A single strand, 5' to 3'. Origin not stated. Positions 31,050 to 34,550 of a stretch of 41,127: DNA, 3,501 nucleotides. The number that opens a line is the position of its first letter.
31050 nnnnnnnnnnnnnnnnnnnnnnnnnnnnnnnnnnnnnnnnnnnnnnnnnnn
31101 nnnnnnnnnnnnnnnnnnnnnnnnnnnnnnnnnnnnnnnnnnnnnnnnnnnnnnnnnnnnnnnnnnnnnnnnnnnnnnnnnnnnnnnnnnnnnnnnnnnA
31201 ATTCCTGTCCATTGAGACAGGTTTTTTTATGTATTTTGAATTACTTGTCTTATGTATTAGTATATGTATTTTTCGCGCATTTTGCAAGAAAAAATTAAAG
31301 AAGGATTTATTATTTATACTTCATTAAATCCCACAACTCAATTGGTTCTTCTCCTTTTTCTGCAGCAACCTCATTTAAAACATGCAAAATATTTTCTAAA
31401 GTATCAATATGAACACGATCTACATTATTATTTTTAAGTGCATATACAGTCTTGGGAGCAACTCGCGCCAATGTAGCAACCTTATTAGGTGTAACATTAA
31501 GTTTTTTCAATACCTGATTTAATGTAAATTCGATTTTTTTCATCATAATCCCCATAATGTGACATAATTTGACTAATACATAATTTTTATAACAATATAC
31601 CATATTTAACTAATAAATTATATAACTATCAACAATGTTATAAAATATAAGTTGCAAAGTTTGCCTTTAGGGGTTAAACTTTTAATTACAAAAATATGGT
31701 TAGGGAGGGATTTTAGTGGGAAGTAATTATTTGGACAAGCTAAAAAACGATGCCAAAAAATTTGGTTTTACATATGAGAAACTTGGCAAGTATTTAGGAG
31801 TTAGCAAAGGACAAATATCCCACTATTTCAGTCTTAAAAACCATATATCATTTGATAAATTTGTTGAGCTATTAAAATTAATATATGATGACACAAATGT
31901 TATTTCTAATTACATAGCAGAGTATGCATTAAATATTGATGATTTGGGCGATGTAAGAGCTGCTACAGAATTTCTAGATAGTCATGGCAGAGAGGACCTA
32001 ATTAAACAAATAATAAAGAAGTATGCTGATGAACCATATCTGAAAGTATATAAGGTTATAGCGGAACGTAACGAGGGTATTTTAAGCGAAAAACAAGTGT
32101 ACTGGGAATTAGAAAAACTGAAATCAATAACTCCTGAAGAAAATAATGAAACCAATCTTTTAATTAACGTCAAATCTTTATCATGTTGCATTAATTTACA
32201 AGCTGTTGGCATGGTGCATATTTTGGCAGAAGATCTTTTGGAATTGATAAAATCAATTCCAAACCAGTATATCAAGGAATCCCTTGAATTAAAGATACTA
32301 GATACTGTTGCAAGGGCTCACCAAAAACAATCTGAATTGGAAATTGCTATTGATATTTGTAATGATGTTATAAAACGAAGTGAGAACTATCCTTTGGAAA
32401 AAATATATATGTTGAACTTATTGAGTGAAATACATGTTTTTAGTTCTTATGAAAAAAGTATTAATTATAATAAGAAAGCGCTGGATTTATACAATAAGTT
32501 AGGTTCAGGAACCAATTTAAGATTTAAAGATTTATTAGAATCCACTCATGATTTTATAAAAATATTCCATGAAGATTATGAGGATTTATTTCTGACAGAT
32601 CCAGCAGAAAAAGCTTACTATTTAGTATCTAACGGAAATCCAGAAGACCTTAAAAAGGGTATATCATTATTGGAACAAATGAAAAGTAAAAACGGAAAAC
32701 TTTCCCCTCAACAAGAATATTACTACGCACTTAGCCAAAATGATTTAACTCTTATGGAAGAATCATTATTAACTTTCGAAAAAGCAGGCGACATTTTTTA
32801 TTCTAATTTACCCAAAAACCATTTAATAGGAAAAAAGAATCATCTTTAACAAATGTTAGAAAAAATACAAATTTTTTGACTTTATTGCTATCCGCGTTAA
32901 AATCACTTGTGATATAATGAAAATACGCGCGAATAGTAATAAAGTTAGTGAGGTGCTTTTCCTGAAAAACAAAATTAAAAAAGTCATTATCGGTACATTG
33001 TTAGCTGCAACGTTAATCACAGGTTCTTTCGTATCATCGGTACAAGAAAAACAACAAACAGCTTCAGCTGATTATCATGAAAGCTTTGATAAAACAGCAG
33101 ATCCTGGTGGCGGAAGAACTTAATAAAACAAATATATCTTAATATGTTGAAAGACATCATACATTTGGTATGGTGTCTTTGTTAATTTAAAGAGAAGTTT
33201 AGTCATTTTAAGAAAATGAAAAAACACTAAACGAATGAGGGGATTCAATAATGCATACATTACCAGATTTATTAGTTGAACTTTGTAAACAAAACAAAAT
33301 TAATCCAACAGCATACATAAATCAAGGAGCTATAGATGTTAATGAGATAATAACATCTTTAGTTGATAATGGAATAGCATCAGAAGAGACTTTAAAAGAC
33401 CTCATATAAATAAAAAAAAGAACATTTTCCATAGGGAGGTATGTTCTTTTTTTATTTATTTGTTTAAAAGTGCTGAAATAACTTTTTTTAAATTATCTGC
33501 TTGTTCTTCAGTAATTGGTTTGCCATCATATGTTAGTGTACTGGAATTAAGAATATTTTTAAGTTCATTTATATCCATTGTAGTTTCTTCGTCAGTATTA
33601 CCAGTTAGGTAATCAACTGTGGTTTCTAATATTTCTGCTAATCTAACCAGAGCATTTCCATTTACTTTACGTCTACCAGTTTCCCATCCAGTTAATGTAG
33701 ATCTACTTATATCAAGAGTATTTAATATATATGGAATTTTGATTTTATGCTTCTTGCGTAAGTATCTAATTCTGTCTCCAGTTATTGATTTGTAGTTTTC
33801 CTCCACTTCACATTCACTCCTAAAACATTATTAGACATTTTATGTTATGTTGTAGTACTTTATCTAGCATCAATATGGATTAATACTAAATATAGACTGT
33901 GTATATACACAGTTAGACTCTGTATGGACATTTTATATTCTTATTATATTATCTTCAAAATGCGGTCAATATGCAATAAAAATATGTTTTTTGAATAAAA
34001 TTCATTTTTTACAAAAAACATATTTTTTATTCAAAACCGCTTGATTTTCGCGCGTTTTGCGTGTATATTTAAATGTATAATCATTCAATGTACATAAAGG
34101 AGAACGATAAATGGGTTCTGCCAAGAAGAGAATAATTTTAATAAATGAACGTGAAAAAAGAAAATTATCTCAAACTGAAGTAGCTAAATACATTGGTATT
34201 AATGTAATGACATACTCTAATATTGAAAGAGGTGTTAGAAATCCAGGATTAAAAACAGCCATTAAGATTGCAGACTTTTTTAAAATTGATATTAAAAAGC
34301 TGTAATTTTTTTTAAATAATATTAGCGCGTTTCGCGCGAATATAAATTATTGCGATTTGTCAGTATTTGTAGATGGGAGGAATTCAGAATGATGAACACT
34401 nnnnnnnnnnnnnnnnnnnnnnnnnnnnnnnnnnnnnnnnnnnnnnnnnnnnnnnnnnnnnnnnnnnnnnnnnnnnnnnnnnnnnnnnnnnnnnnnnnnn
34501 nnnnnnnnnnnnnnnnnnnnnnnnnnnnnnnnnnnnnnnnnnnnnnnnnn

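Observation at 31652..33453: Arbitrium-like peptide communication cassette (AimR-like receptor, secreted propeptide ending DPGGGRT, 52-aa ORF in AimX position) next to the plasmid replicon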

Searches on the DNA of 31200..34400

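Call 112: search_rna_families(source=window, start=31200, end=34400, threshold=evalue, max_evalue=1)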
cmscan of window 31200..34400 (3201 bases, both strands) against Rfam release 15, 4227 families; matches with E-value up to 1: 2.
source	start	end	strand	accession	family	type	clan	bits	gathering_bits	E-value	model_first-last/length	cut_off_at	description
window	33228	33317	+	RF01797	fstAT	Gene; antitoxin;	-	24.4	72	0.28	1-94/94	no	Fst antitoxin sRNA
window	32523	32567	+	RF00032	Histone3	Cis-reg;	-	16.5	34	0.82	1-46/46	no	Histone 3' UTR stem-loop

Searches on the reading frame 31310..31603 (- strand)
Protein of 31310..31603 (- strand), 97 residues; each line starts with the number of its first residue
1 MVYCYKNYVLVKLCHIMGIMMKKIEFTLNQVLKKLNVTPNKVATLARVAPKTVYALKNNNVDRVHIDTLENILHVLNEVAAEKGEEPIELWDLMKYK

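Call 3: search_protein_families(library=pfam, proteins=[window:31310-31603:-], max_evalue=1)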
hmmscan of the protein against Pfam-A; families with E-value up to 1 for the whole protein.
window:31310-31603:- (97 aa): 8 families
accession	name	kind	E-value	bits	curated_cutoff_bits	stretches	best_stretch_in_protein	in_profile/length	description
PF13443.12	HTH_26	-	4.1e-06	27.4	22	1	28-77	2-51/63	Cro/C1-type HTH DNA-binding domain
PF12844.13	HTH_19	-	0.023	15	30.2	1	28-78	4-53/64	Helix-turn-helix domain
PF01381.28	HTH_3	-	0.032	14.7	23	1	30-77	3-49/55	Helix-turn-helix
PF13851.11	GAS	-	0.032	14.1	32.3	1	6-59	143-195/200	Growth-arrest specific micro-tubule binding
PF13744.12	HTH_37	-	0.065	13.5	27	1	26-74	21-69/80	Helix-turn-helix domain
PF00356.27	LacI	-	0.078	13.2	27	1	42-79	5-41/46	Bacterial regulatory proteins, lacI family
PF03711.20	OKR_DC_1_C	-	0.082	13.7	24.2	1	5-71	12-73/132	Orn/Lys/Arg decarboxylase, C-terminal domain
PF22470.1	Histone_HNS_N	-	0.2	12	24.5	1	62-86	19-43/79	H-NS histone-like proteins, N-terminal domain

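Call 4: search_protein_families(library=phrogs, proteins=[window:31310-31603:-], max_evalue=0.1)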
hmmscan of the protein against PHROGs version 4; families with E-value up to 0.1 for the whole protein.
window:31310-31603:- (97 aa): 5 families
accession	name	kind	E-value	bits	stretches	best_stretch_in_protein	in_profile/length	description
phrog_2339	-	DNA, RNA and nucleotide metabolism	0.00055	20.9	1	20-77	22-79/98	HTH DNA binding protein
phrog_7126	-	DNA, RNA and nucleotide metabolism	0.0032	18.4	1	27-77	23-71/120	HTH DNA binding protein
phrog_1728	-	transcription regulation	0.013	15.4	1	21-84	1-62/380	transcriptional regulator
phrog_8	-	transcription regulation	0.041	14.3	1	19-75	72-127/346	transcriptional regulator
phrog_1124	-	transcription regulation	0.095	13.3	0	23-78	4-61/177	transcriptional regulator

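Call 49: search_protein_families(library=ncbifam, proteins=[window:31310-31603:-], max_evalue=0.01)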
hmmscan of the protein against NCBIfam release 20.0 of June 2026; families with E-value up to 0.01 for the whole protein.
window:31310-31603:- (97 aa): 0 families

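Call 113: search_protein_families(library=padloc, proteins=[window:31310-31546:-], max_evalue=0.01)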
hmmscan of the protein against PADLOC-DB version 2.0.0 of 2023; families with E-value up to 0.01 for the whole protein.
window:31310-31546:- (78 aa): 0 families
